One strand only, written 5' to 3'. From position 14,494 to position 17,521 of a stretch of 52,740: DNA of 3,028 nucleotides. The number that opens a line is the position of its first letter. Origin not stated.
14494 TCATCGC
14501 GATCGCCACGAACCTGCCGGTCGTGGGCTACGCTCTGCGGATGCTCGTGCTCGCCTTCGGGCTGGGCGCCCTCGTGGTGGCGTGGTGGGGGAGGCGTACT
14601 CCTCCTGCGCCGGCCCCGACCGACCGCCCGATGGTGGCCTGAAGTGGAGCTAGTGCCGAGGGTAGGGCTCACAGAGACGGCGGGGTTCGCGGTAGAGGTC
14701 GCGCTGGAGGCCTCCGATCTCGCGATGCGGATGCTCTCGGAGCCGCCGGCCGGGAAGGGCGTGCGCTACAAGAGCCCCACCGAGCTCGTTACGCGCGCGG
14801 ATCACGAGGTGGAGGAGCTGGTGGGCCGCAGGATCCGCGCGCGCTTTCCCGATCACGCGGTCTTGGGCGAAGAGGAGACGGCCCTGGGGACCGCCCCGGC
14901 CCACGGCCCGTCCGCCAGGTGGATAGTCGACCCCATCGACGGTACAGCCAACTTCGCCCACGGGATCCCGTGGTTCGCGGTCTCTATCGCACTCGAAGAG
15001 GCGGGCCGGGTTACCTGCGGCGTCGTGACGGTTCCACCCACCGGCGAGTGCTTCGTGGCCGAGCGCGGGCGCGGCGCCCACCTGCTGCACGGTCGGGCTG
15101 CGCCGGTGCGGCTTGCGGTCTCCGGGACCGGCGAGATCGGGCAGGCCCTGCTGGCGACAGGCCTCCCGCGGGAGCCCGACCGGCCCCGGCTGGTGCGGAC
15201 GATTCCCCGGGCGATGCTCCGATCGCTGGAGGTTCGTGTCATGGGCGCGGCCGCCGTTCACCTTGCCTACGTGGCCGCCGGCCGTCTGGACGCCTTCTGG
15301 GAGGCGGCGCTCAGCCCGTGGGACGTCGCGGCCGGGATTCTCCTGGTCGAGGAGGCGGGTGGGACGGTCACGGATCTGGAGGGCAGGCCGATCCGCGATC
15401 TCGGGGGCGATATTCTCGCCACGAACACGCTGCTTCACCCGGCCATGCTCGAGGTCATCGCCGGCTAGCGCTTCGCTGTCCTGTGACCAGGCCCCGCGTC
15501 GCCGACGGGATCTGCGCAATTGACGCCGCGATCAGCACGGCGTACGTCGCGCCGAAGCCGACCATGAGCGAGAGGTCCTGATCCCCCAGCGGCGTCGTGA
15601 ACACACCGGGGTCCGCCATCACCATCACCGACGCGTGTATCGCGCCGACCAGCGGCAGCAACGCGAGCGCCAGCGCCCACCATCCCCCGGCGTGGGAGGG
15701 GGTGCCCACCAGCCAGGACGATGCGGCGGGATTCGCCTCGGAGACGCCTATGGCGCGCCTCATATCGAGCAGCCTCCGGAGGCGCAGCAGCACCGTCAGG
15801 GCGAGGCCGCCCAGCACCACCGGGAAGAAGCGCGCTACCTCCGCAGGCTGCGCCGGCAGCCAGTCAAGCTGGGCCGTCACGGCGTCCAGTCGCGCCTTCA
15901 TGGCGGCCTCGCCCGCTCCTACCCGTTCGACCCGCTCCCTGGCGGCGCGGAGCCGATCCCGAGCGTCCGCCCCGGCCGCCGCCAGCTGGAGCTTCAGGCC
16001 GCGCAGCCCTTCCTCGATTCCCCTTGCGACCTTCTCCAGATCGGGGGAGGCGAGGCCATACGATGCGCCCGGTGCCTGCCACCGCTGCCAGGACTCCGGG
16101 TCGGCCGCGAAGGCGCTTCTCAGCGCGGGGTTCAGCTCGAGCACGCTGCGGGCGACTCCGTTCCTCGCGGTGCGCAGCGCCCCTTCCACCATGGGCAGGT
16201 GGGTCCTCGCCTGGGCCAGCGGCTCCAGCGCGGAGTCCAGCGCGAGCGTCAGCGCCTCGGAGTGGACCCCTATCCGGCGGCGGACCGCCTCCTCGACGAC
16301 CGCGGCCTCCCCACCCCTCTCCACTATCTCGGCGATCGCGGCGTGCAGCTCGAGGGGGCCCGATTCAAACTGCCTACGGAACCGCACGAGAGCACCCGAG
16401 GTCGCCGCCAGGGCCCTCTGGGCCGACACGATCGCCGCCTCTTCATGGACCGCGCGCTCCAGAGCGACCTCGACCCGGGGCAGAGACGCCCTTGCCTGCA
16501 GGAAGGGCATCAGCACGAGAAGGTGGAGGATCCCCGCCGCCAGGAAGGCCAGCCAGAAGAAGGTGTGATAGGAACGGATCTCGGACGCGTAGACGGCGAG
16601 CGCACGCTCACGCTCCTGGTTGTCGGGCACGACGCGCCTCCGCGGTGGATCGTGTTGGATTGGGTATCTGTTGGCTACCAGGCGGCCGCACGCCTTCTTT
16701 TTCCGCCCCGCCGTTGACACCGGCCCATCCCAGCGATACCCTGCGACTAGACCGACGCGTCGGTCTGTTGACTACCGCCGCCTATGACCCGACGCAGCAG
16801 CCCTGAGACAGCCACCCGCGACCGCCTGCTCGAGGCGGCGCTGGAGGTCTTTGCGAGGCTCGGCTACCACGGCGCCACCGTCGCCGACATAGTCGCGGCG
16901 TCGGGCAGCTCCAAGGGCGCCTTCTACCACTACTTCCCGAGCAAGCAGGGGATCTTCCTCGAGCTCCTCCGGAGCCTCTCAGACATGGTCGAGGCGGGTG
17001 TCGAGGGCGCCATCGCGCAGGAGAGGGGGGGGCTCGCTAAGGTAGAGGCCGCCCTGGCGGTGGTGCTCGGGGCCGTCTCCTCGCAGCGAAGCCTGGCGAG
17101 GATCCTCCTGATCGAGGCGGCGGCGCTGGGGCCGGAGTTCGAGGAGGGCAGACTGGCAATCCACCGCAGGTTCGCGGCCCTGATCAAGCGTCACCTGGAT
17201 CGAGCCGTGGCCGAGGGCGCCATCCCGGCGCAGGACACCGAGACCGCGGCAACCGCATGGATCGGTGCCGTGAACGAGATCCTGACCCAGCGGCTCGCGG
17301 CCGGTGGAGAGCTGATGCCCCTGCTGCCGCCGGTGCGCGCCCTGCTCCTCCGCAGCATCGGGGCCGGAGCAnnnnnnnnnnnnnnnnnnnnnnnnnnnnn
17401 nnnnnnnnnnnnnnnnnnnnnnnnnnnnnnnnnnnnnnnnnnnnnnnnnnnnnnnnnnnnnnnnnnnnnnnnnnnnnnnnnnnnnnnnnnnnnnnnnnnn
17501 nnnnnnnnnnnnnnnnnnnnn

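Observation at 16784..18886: TetR DNA-binding regulator fused in frame to isochorismate synthase, the first enzyme of the men pathway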

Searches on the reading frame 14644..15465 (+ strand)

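Call 23: search_protein_families(library=pfam, proteins=[window:14644-15465:+], max_evalue=0.001)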
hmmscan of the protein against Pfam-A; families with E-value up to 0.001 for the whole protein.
window:14644-15465:+ (274 aa): 1 family
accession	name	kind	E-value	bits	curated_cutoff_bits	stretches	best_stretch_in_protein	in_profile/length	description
PF00459.30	Inositol_P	-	3.9e-58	197.5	27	1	11-263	4-257/271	Inositol monophosphatase family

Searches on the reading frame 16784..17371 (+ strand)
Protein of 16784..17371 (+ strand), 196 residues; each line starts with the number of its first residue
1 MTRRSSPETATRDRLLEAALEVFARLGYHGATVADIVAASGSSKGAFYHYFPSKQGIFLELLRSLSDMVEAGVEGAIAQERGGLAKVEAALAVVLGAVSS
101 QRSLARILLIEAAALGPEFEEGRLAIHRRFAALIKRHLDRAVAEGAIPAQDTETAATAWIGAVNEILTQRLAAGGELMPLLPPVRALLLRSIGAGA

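Call 20: find_related_loci(query=A2, collection=genome_contigs, flank=4000)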
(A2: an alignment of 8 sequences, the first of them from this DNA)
Query A2 (196 aa) in genome_contigs; peptide patterns used: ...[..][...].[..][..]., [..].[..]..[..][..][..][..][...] (x = any residue, [..] = any of these).
600 stretches matched a pattern (row limit reached: there are more); 573 encode a relative of the query (tblastn E <= 1e-3); the best 80 are kept; 80 distinct loci.
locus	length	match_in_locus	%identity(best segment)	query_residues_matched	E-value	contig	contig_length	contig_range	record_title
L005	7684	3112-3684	73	4-194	8e-88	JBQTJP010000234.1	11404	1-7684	MAG: Armatimonadota bacterium isolate SAR42 c_000000305051, whole genome shotgun sequence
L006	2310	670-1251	66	4-194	8e-75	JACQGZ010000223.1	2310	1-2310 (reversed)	MAG: Armatimonadetes bacterium isolate NC_groundwater_1086_Ag_S2p5_69_74 S_2p5_S6_coassembly_k141_3541771, whole genome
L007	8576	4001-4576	64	4-194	3e-72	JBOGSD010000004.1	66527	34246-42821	MAG: bacterium isolate M3-S_metabat2.bin.423 k127_2759391, whole genome shotgun sequence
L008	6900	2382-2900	67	4-176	4e-71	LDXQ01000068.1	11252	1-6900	MAG: Armatimonadetes bacterium CSP1-3 XU14_C0068, whole genome shotgun sequence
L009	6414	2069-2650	49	1-194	5e-54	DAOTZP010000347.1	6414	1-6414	MAG TPA_asm: Anaerolineales bacterium isolate H59_545 k97_376497, whole genome shotgun sequence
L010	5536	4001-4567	53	8-194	3e-53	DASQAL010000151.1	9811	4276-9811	MAG TPA_asm: Candidatus Acidoferrum sp. isolate SMAG_U11644 k141_154224, whole genome shotgun sequence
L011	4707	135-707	48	1-193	1e-52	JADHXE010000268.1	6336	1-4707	MAG: Anaerolineales bacterium isolate BS750m-G45 BS-750m-C25692, whole genome shotgun sequence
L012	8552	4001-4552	49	11-193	4e-51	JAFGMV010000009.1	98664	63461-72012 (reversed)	MAG: Anaerolineales bacterium isolate Zod_Metabat.498 k87_478494, whole genome shotgun sequence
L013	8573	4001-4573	50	8-196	4e-51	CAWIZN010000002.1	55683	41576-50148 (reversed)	MAG: uncultured Candidatus Rokubacteria bacterium isolate MFD00962.bin.2.184 genome assembly, contig: contig_106763, who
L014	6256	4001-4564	52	8-193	4e-49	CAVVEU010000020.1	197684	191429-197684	MAG: uncultured Candidatus Rokubacteria bacterium isolate MFD02242.bin.2.279 genome assembly, contig: contig_42137, whol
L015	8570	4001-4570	50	4-192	1e-48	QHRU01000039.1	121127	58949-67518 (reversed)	MAG: Candidatus Rokuibacteriota bacterium isolate AR7 14_0929_02_30cm_scaffold_64_curated, whole genome shotgun sequence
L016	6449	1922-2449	48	1-176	2e-48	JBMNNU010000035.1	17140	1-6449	MAG: Chloroflexota bacterium isolate SBF912SR1HQ0014 scaffold_10906_c1, whole genome shotgun sequence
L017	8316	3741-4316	48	4-193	7e-48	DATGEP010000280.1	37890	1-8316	MAG TPA_asm: Ktedonobacterales bacterium isolate SMAG_U9705 k141_1553697, whole genome shotgun sequence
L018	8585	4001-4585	46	4-194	1e-47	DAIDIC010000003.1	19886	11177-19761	MAG TPA_asm: Ktedonobacteria bacterium isolate clean5 k141_1279795, whole genome shotgun sequence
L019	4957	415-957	47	14-192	6e-45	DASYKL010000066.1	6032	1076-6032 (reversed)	MAG TPA_asm: Chloroflexota bacterium isolate SMAG_U4321 k141_2639579, whole genome shotgun sequence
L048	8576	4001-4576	42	4-193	2e-36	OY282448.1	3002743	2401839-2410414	MAG: uncultured Chloroflexota bacterium genome assembly, chromosome: 1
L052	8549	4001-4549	43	8-189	5e-36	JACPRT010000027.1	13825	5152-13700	MAG: Chloroflexi bacterium isolate NC_groundwater_686_Ag_B-0.1um_65_35 B2_S2_coassemblyk141_311792, whole genome shotgun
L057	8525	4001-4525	41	1-175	5e-35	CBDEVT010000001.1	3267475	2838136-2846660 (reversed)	MAG: Dehalococcoidia bacterium isolate 68605754-1818-4a61-b8ac-b218061140c5 genome assembly, contig: contig_1, whole gen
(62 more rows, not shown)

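Call 31: search_solved_structures(query=A2, max_evalue=0.00001, show_alignments=2)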
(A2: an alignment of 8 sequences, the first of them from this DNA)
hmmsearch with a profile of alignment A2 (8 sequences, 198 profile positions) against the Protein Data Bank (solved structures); distinct sequences matched with E-value up to 0.00001: 206 (the best 60 are shown).
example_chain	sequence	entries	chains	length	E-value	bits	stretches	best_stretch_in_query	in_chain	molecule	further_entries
5gp9_A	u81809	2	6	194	5.8e-26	94.5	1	11-193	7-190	Transcriptional regulator (TetR/AcrR family)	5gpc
5gpa_A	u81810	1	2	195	8.7e-26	94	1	11-193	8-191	Transcriptional regulator (TetR/AcrR family)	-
1vi0_A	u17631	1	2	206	2.2e-23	86.1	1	7-194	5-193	transcriptional regulator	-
3whb_A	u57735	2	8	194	3e-23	85.7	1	8-194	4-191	Fatty acid metabolism regulator protein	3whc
4uds_A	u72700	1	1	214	1.9e-20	76.5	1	4-195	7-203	MBDR REGULATOR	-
6srn_A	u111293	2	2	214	1.4e-18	70.4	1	4-98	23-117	TetR family transcriptional regulator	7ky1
6azh_A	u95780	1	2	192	3.5e-18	69.1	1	9-163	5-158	TetR family transcriptional regulator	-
8suk_A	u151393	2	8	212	2.3e-17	66.5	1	1-197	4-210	DarR | TetR/AcrR family transcriptional regulator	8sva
8sua_A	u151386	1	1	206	2.6e-16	63.1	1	6-166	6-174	DarR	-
8svd_A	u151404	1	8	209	2.7e-16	63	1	6-166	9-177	DarR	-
8t5y_A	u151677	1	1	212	3.2e-16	62.7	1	1-197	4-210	DarR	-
2xdn_A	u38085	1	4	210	4.3e-16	62.3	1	3-175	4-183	HTH-TYPE TRANSCRIPTIONAL REGULATOR TTGR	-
5k7f_A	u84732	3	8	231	8.7e-16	61.3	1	8-164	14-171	Transcriptional regulator, TetR family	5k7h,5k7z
2uxh_A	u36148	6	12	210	1.1e-15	61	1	3-175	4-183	HTH-TYPE TRANSCRIPTIONAL REGULATOR TTGR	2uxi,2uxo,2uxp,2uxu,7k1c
3vpr_A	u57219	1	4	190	1.3e-15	60.7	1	10-194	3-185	Transcriptional regulator, TetR family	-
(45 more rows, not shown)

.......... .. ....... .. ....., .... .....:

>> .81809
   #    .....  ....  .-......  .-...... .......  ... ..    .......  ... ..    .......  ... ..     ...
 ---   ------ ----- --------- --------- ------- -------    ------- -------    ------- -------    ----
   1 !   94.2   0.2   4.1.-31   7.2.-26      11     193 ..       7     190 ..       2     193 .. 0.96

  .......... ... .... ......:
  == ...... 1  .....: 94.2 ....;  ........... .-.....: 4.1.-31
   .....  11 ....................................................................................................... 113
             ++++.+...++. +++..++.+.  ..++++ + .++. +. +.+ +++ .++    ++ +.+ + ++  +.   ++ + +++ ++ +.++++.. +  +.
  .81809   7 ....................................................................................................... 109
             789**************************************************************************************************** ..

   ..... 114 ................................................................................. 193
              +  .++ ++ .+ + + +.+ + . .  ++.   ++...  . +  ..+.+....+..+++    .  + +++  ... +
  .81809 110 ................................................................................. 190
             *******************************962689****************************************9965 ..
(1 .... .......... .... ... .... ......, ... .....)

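Call 51: search_protein_families(library=pfam, proteins=[L008:3129-4541:+, L009:2684-3646:+, L012:4612-5559:+, L013:4731-5666:+, L017:4355-5239:+, L018:4630-5565:+, L048:4611-5714:+, L052:4599-5510:+, L057:4597-5490:+, L011:782-1672:+], max_evalue=0.0001)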
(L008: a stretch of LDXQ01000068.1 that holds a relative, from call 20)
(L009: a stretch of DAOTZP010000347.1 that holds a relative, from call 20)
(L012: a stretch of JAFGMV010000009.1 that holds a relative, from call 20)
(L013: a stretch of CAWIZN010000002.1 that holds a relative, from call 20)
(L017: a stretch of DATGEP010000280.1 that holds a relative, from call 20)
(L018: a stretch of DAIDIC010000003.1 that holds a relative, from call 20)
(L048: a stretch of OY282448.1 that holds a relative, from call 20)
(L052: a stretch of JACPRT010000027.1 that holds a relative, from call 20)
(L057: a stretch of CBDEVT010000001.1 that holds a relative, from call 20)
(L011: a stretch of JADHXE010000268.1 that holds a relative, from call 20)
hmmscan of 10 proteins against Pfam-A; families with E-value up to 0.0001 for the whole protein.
L008:3129-4541:+ (471 aa): 2 families
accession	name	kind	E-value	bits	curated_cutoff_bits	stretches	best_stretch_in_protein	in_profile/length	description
PF09084.16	NMT1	-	1.1e-19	71.7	20.5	1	174-384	4-210/216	NMT1/THI5 like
PF13379.11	NMT1_2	-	1e-16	62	24.7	1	158-397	2-251/252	NMT1-like family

L009:2684-3646:+ (321 aa): 4 families
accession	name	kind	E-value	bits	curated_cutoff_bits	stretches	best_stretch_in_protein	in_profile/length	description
PF13379.11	NMT1_2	-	1.2e-22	81.4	24.7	1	30-256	2-242/252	NMT1-like family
PF09084.16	NMT1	-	4.1e-20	73.1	20.5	1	46-257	4-215/216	NMT1/THI5 like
PF03180.19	Lipoprotein_9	-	1.5e-07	31.3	27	1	36-202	1-163/236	NlpA lipoprotein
PF12974.12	Phosphonate-bd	-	1.1e-06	28.7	27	1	57-247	23-219/242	ABC transporter, phosphonate, periplasmic substrate-binding protein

L012:4612-5559:+ (316 aa): 2 families
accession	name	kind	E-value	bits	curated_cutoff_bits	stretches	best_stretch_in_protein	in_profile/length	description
PF13379.11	NMT1_2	-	5.3e-16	59.6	24.7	2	135-250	124-241/252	NMT1-like family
PF09084.16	NMT1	-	1.4e-15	58.2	20.5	1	41-251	4-214/216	NMT1/THI5 like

L013:4731-5666:+ (312 aa): 0 families

L017:4355-5239:+ (295 aa): 1 family
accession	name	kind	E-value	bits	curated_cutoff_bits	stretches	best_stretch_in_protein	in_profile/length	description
PF02621.19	VitK2_biosynth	-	9.4e-64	215.7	26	1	21-283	2-250/252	Menaquinone biosynthesis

L018:4630-5565:+ (312 aa): 0 families

L048:4611-5714:+ (368 aa): 2 families
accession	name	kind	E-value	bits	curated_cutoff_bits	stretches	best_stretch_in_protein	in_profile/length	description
PF04055.27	Radical_SAM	-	7.6e-18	65.7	29.5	1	71-240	1-165/166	Radical SAM superfamily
PF19288.4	CofH_C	-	3.2e-11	43.6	27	1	250-363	3-119/125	CofH/MqnC C-terminal region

L052:4599-5510:+ (304 aa): 1 family
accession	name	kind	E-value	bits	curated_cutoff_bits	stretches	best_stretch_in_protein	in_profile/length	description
PF01040.23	UbiA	-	2.3e-46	158.6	34.2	1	40-286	1-248/250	UbiA prenyltransferase family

L057:4597-5490:+ (298 aa): 1 family
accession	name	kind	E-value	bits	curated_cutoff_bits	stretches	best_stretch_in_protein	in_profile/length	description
PF01040.23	UbiA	-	5.4e-46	157.3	34.2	1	34-279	2-248/250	UbiA prenyltransferase family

L011:782-1672:+ (297 aa): 1 family
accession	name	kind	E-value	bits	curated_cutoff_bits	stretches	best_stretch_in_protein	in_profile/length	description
PF01040.23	UbiA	-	1.1e-29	103.9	34.2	1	23-265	5-234/250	UbiA prenyltransferase family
